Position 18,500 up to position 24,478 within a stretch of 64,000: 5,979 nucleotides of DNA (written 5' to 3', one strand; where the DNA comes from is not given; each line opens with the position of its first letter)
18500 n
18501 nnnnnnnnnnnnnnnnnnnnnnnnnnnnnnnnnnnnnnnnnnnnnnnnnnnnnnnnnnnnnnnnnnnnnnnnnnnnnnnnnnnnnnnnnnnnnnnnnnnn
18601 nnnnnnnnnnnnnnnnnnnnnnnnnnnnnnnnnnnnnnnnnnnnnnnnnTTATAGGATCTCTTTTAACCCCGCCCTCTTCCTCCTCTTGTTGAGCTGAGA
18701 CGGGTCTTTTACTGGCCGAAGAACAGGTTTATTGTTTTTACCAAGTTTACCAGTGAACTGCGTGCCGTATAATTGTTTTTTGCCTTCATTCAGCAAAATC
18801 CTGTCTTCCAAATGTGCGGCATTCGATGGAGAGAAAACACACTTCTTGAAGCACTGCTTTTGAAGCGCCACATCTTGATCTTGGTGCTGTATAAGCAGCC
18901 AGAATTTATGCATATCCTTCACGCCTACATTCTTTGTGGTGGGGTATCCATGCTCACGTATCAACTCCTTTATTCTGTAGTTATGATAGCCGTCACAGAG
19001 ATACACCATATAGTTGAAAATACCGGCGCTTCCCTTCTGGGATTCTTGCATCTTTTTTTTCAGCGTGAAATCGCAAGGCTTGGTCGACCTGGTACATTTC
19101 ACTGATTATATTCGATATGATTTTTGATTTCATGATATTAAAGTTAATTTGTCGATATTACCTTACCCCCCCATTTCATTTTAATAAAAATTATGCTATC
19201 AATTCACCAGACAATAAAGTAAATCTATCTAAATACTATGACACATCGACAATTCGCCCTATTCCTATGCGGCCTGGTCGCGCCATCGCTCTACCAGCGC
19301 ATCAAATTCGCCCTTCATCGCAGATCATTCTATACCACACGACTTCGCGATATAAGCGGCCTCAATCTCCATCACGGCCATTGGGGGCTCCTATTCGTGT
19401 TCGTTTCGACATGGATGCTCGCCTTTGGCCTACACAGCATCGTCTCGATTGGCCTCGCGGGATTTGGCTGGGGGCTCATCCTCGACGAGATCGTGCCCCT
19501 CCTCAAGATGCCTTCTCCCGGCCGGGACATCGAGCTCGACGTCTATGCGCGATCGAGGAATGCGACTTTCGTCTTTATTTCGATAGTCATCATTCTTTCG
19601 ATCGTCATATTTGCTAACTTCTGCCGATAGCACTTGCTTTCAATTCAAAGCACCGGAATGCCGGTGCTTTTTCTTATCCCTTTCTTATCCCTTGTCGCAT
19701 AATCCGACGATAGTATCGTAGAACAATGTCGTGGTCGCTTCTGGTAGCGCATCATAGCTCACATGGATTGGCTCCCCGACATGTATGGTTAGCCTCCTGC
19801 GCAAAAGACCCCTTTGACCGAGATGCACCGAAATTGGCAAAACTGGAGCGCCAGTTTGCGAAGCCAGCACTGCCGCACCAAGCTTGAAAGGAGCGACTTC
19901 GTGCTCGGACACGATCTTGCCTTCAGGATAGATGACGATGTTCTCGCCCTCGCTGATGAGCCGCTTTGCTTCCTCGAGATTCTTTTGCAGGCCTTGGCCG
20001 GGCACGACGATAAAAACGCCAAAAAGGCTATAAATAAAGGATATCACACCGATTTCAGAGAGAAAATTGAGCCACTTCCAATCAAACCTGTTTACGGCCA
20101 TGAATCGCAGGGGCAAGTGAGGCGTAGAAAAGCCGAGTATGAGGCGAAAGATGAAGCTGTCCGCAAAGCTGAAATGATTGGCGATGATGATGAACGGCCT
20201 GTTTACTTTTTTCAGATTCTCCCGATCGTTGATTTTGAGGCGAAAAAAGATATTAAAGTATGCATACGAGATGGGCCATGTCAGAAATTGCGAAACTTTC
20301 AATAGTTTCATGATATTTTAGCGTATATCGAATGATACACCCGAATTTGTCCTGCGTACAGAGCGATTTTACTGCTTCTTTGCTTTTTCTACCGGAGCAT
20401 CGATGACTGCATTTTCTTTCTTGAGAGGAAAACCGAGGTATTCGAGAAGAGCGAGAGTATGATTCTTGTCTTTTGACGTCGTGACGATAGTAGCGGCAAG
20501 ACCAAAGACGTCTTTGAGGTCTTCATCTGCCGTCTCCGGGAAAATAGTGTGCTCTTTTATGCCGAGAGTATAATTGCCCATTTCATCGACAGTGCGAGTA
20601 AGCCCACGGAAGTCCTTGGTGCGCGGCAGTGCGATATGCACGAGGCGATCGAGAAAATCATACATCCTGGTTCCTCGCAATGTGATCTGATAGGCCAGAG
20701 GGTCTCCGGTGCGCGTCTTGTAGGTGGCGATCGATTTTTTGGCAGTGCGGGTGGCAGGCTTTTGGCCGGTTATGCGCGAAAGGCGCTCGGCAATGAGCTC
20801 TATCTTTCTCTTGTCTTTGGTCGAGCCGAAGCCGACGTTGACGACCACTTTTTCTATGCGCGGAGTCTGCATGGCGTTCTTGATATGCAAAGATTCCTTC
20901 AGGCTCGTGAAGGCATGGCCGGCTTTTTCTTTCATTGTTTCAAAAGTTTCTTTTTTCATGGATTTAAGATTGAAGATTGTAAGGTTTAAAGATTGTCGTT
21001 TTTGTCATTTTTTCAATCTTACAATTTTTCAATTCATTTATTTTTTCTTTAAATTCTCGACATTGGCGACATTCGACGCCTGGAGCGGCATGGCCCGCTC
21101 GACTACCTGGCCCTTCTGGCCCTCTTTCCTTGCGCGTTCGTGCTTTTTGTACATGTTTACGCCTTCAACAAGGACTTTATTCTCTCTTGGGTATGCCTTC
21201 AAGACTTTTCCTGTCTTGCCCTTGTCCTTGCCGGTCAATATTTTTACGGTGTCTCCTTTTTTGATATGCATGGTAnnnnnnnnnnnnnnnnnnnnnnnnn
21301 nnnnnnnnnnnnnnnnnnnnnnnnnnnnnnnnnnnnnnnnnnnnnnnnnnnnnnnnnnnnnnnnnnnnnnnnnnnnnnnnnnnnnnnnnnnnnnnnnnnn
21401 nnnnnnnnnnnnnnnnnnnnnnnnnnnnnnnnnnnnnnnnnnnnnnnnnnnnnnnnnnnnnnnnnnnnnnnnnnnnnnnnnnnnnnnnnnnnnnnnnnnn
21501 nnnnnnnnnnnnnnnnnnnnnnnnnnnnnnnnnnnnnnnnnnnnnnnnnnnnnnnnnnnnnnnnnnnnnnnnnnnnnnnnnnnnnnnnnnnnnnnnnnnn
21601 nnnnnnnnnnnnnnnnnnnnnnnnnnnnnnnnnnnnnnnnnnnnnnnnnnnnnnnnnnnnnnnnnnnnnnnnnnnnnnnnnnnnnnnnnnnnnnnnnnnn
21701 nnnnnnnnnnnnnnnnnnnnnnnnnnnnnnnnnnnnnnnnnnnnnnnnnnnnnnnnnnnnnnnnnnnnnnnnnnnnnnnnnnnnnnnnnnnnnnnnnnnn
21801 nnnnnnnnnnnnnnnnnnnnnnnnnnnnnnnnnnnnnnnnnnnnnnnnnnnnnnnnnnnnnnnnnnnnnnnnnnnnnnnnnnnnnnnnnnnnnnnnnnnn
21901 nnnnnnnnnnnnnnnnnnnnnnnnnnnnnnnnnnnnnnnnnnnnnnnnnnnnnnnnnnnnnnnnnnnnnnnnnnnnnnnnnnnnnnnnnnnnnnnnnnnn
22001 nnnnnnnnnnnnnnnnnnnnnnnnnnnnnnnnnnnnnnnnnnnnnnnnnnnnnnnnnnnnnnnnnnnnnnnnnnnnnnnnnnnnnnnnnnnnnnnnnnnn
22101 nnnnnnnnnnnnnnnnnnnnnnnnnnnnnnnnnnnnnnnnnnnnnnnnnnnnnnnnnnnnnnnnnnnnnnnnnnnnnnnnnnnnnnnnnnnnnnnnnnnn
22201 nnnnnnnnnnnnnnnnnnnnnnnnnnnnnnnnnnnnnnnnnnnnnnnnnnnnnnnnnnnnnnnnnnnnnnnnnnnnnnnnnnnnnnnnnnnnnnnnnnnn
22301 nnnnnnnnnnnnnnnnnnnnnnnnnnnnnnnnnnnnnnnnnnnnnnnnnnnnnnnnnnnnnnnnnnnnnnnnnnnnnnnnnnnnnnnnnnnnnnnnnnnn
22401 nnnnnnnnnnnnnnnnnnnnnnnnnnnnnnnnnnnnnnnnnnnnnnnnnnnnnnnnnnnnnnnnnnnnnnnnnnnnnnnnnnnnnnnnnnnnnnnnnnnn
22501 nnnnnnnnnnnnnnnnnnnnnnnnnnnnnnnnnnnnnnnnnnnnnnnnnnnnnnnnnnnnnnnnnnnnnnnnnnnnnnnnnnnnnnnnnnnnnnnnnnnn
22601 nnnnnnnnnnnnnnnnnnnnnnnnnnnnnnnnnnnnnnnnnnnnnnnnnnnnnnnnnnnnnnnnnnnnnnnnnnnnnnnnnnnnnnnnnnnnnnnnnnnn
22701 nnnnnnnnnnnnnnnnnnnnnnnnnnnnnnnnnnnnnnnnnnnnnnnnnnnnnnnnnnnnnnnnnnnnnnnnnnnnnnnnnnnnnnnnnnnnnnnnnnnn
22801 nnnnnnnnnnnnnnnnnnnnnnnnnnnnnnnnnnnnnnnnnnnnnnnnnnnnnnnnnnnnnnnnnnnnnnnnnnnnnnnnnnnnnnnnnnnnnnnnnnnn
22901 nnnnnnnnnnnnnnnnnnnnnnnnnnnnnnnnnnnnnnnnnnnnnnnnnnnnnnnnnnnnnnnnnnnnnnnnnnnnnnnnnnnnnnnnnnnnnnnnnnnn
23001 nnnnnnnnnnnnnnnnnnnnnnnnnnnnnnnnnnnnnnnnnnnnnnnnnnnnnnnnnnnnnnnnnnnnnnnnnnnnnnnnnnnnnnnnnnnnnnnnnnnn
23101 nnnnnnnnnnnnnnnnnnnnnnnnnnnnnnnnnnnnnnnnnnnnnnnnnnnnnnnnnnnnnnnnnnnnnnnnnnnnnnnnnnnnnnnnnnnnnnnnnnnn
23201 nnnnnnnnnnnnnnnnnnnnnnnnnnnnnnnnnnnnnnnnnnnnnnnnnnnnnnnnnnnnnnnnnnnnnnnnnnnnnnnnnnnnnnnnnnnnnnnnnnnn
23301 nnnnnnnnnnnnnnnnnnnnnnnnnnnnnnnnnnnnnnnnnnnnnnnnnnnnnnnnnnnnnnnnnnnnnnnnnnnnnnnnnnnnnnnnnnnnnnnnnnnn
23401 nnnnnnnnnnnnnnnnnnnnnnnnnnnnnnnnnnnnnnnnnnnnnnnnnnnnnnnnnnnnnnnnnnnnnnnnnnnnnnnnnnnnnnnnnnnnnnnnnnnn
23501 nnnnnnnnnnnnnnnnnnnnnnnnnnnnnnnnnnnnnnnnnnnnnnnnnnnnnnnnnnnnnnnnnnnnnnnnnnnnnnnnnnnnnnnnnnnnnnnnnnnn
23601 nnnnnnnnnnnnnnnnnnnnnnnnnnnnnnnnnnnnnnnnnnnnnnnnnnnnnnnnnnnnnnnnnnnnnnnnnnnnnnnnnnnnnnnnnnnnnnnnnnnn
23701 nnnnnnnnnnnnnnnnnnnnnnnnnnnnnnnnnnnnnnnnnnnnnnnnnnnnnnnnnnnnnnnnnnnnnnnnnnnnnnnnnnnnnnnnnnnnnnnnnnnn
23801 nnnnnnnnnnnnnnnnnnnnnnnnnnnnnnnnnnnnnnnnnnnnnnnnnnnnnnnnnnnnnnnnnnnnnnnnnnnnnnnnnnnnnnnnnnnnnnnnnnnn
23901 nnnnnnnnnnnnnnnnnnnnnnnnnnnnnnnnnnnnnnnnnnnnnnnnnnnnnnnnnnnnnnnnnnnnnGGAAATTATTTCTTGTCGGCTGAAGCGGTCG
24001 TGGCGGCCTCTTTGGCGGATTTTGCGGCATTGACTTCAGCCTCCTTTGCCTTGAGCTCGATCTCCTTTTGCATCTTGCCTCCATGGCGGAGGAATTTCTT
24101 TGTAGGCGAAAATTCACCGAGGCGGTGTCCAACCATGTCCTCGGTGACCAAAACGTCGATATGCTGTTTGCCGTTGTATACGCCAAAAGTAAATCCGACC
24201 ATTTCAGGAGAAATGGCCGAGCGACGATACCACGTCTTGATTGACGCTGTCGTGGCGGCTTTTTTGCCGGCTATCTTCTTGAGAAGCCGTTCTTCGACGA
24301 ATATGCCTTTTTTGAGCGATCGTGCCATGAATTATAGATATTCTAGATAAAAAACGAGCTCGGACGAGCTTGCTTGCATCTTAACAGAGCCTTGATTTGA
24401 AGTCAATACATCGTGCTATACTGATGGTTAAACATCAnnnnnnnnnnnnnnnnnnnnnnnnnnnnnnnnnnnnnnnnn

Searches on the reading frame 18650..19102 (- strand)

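Call 16: search_protein_families(library=pfam, proteins=[window:18650-19102:-])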
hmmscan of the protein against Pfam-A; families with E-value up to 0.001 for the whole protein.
window:18650-19102:- (150 aa): 1 family
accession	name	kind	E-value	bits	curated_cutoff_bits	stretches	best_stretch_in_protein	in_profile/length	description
PF20329.3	DUF6624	-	1.2e-08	35.1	27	1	37-147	41-155/173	Family of unknown function (DUF6624)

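Call 34: search_protein_families(library=padloc, proteins=[window:18650-19102:-], max_evalue=0.01)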
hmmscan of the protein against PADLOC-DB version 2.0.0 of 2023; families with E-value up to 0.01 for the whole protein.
window:18650-19102:- (150 aa): 0 families

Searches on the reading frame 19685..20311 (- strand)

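Call 16: search_protein_families(library=pfam, proteins=[window:19685-20311:-])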
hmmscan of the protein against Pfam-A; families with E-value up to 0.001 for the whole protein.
window:19685-20311:- (208 aa): 1 family
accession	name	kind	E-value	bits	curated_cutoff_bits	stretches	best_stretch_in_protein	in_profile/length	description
PF01553.26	Acyltransferase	-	1.2e-19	70.8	23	1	25-162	2-131/132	Acyltransferase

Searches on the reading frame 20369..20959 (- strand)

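Call 16: search_protein_families(library=pfam, proteins=[window:20369-20959:-])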
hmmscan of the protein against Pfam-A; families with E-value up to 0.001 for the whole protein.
window:20369-20959:- (196 aa): 2 families
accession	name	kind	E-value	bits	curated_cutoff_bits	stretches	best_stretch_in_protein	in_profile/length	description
PF00673.26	Ribosomal_L5_C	-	3e-26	91.8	27.8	1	87-178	1-93/94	ribosomal L5P family C-terminus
PF00281.24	Ribosomal_L5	-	1.7e-17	63.9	34.9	1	28-83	1-57/57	Ribosomal protein L5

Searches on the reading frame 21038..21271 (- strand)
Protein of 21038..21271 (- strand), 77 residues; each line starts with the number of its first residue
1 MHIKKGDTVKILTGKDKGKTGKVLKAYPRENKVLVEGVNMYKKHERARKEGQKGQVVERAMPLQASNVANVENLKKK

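Call 16: search_protein_families(library=pfam, proteins=[window:21038-21271:-])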
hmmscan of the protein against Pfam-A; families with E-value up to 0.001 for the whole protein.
window:21038-21271:- (77 aa): 4 families
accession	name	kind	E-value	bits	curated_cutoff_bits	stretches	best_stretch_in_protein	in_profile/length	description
PF00467.35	KOW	-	1.2e-10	41.2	22.3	1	5-36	1-32/32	KOW motif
PF17136.10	ribosomal_L24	-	5.6e-08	33.4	27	1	38-76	1-39/65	Ribosomal proteins 50S L24/mitochondrial 39S L24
PF22682.2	Ribosomal_uL24m-like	-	2.6e-05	24.4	29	1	4-72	2-72/223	Large ribosomal subunit protein uL24m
PF23291.1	KOW4_SPT5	-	0.00028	21.2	27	1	2-27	8-33/55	Transcription elongation factor SPT5, fourth KOW domain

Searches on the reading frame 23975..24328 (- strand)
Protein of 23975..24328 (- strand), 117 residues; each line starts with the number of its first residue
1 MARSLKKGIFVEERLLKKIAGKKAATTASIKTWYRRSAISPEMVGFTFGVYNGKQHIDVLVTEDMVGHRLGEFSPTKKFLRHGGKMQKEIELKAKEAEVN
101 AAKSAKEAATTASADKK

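Call 4: search_protein_families(library=pfam, proteins=[window:23975-24328:-])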
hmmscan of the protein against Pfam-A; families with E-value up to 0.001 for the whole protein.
window:23975-24328:- (117 aa): 1 family
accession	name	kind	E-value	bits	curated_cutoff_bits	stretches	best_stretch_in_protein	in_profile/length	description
PF00203.26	Ribosomal_S19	-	8.7e-32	109.2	27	1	3-82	1-81/81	Ribosomal protein S19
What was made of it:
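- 23975..24328 (-): rpsS (uS19), the first gene of the downstream ribosomal unit. Pfam Ribosomal_S19 (call 4).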
